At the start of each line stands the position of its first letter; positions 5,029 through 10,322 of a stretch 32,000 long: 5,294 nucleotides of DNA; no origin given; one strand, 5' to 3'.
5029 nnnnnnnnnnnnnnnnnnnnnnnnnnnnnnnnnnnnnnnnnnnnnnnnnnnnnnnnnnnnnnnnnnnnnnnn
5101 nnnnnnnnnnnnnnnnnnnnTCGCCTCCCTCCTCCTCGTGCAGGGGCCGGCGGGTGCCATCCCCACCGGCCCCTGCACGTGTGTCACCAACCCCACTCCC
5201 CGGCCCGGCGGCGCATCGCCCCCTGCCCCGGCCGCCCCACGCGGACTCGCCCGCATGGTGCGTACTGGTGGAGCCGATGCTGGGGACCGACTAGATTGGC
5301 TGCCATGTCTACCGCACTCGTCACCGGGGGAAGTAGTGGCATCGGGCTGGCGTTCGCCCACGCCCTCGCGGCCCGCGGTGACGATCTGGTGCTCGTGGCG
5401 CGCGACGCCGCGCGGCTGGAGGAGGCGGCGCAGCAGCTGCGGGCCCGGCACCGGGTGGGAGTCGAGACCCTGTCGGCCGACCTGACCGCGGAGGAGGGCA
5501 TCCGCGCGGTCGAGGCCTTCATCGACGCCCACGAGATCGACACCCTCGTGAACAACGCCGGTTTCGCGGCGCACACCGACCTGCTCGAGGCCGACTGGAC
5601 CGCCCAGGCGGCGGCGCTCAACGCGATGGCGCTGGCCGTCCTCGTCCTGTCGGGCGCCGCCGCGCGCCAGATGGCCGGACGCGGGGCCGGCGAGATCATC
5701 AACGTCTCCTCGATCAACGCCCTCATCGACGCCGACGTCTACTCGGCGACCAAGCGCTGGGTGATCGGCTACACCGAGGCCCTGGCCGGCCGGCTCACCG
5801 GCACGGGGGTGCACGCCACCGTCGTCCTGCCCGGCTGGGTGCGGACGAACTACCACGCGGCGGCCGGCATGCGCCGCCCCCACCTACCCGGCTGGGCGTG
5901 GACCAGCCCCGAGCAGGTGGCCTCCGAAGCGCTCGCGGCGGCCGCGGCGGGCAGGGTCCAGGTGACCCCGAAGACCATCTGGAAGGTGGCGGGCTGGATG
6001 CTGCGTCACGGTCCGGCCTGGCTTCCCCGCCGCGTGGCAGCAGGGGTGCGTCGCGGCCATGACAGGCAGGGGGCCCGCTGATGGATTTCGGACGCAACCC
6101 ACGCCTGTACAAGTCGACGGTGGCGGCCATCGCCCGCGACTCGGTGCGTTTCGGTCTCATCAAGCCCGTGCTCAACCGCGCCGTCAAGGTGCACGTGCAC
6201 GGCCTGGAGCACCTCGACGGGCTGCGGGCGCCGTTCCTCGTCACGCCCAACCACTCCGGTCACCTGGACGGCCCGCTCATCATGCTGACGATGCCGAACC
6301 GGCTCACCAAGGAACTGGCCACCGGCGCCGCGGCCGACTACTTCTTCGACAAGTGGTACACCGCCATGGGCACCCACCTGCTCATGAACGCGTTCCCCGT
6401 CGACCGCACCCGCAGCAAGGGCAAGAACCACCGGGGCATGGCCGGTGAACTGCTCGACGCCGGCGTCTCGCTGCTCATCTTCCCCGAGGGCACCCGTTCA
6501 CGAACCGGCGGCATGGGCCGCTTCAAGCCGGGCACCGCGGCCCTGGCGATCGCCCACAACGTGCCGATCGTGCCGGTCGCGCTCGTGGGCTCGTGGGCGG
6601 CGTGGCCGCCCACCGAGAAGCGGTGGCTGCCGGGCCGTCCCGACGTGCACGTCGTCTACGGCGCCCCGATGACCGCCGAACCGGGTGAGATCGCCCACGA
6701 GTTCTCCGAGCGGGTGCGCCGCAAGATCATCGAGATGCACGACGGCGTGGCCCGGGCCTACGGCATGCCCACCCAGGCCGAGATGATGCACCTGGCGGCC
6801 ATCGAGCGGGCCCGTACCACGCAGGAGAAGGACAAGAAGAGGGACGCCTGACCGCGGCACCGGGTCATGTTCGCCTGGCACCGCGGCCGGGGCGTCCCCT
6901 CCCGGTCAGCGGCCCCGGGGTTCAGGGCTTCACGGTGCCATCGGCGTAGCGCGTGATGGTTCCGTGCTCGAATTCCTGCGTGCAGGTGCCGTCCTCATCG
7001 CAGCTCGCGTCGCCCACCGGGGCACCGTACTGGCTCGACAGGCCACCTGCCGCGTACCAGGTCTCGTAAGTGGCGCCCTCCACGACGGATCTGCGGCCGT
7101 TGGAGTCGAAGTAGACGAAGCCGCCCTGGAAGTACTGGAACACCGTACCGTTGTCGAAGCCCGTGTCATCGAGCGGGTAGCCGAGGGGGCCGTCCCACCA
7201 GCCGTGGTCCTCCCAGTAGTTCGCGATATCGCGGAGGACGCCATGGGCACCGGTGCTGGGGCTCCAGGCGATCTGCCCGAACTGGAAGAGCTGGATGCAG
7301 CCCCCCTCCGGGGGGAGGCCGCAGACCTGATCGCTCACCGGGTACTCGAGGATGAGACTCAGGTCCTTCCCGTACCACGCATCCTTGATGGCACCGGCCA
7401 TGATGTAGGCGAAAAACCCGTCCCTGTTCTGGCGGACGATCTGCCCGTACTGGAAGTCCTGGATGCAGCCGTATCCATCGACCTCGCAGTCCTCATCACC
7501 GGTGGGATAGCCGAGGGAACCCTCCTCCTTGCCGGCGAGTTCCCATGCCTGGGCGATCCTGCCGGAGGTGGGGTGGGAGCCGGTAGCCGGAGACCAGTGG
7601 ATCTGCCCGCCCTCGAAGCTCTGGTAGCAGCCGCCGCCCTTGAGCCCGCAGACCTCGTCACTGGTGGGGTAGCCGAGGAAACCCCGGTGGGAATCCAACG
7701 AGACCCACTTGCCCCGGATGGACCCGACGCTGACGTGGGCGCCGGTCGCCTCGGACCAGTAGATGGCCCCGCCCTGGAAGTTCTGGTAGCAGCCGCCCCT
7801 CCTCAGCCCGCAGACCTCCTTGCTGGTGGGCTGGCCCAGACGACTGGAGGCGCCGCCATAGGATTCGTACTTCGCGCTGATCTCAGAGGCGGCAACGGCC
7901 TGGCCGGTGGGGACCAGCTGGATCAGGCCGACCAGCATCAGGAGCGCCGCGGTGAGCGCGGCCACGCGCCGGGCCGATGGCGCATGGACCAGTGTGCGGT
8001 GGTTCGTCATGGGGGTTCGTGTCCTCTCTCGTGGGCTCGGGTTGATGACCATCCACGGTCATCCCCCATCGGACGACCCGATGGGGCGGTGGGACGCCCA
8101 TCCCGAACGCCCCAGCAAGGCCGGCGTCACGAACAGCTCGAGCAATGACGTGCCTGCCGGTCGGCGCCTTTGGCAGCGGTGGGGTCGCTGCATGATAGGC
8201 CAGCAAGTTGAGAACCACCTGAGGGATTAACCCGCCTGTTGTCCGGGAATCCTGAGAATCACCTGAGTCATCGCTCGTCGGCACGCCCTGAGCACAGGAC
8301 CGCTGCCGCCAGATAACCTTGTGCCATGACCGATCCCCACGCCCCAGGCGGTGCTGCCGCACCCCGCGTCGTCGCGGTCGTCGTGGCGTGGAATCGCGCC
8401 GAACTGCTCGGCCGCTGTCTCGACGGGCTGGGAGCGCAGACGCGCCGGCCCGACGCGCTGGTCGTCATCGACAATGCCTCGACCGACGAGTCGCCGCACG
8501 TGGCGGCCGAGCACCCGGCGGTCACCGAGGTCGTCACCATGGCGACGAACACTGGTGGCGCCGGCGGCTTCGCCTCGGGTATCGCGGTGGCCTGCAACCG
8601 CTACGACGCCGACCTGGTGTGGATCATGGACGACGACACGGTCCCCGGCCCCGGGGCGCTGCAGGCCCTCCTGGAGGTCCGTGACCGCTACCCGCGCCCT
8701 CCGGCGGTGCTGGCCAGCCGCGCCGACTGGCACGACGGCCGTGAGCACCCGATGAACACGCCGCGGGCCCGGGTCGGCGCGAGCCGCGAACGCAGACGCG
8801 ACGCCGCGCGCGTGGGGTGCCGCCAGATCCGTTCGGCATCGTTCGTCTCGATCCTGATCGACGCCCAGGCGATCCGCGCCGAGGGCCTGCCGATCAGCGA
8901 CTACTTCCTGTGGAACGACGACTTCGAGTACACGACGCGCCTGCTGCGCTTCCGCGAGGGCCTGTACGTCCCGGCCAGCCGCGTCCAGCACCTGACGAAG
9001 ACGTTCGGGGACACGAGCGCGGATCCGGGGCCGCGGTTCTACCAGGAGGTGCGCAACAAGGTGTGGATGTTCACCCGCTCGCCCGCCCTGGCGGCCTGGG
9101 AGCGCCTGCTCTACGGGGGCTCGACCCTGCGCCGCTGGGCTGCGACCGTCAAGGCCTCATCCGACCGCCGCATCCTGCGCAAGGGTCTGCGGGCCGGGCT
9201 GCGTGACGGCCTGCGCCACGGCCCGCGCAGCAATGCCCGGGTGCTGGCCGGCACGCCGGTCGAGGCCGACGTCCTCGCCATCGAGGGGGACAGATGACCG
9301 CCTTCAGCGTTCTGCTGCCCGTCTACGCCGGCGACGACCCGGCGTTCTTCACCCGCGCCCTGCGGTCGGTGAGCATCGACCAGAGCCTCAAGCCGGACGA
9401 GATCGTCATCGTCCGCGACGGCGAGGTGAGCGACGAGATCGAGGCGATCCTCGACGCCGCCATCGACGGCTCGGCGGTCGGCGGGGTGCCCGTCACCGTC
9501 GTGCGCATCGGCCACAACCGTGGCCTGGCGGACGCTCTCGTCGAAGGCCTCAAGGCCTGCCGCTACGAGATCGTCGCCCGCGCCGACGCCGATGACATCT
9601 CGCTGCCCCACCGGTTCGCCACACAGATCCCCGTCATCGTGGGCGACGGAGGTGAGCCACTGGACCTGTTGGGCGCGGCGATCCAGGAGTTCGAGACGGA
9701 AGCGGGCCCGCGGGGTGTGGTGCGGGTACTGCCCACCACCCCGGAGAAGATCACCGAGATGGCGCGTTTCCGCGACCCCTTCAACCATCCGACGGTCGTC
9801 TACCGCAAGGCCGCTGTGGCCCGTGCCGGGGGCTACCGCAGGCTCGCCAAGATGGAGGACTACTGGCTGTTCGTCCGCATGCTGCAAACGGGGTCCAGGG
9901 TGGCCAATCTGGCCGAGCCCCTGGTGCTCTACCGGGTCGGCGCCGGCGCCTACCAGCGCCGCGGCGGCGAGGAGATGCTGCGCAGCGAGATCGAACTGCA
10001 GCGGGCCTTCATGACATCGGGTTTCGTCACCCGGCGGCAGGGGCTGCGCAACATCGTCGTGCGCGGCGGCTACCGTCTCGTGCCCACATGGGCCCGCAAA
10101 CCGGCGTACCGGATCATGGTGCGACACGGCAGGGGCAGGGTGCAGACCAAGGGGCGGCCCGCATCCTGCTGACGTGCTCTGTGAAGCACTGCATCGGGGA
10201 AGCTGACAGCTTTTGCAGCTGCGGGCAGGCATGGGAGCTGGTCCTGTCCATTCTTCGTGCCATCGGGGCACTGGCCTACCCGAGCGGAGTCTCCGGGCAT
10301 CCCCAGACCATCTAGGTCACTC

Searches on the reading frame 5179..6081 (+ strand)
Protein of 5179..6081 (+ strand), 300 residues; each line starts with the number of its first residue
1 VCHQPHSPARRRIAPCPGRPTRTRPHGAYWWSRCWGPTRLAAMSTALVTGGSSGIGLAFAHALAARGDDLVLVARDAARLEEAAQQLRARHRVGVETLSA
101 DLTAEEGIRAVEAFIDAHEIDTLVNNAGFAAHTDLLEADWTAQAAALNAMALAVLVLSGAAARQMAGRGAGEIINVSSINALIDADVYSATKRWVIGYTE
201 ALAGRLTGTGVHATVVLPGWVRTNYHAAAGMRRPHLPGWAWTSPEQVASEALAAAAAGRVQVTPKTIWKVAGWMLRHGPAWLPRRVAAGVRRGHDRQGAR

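Call 86: search_protein_families(library=pfam, proteins=[window:5179-6081:+], max_evalue=0.00001)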
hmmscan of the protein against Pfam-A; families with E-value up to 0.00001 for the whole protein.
window:5179-6081:+ (300 aa): 4 families
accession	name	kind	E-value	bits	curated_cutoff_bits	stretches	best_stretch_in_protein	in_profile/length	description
PF00106.31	adh_short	-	5.9e-35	121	26.6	1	45-227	2-188/195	short chain dehydrogenase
PF13561.12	adh_short_C2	-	1.5e-23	84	27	1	53-233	6-188/236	Enoyl-(Acyl carrier protein) reductase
PF08659.16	KR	-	2.8e-08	34.3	22.6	1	45-216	2-173/180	KR domain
PF01370.27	Epimerase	-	6.2e-06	26.2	20.9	1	46-158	1-99/240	NAD dependent epimerase/dehydratase family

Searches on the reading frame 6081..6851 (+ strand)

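Call 86: search_protein_families(library=pfam, proteins=[window:6081-6851:+], max_evalue=0.00001)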
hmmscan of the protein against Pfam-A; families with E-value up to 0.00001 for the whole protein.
window:6081-6851:+ (256 aa): 1 family
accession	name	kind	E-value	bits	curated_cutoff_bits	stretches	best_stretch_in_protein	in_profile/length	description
PF01553.26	Acyltransferase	-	1.1e-23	84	23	1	36-168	1-131/132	Acyltransferase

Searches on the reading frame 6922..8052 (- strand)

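Call 17: search_protein_families(library=pfam, proteins=[window:6922-8052:-], max_evalue=0.01)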
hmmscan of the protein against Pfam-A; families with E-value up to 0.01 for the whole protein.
window:6922-8052:- (376 aa): 1 family
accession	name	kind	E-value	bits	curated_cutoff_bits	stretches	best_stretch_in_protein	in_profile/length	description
PF08310.17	LGFP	-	2.3e-74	246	22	5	126-178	1-53/53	LGFP repeat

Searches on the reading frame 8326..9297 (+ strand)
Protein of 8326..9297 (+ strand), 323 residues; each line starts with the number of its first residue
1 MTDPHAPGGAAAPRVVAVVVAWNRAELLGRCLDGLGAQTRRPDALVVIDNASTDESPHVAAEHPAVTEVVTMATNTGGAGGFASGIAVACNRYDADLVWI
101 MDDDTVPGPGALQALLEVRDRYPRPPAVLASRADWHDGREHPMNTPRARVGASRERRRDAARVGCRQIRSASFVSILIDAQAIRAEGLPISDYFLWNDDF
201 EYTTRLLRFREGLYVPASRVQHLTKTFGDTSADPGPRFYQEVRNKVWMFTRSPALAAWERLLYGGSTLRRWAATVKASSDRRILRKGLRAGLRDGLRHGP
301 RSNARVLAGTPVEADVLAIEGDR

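Call 17: search_protein_families(library=pfam, proteins=[window:8326-9297:+], max_evalue=0.01)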
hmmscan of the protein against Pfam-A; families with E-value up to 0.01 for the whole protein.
window:8326-9297:+ (323 aa): 2 families
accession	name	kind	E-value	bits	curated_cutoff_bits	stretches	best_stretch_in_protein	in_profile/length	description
PF13641.12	Glyco_tranf_2_3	-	1.3e-16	61.8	27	1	13-225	1-214/230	Glycosyltransferase like family 2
PF00535.33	Glycos_transf_2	-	1.3e-15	58.2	23.3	1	18-123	3-107/168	Glycosyl transferase family 2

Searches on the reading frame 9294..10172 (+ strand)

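Call 17: search_protein_families(library=pfam, proteins=[window:9294-10172:+], max_evalue=0.01)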
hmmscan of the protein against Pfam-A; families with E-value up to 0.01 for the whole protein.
window:9294-10172:+ (292 aa): 2 families
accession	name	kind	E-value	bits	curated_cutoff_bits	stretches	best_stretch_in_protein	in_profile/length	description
PF00535.33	Glycos_transf_2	-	4.3e-15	56.5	23.3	1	5-115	1-103/168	Glycosyl transferase family 2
PF13641.12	Glyco_tranf_2_3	-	6.3e-06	26.8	27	1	14-211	11-209/230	Glycosyltransferase like family 2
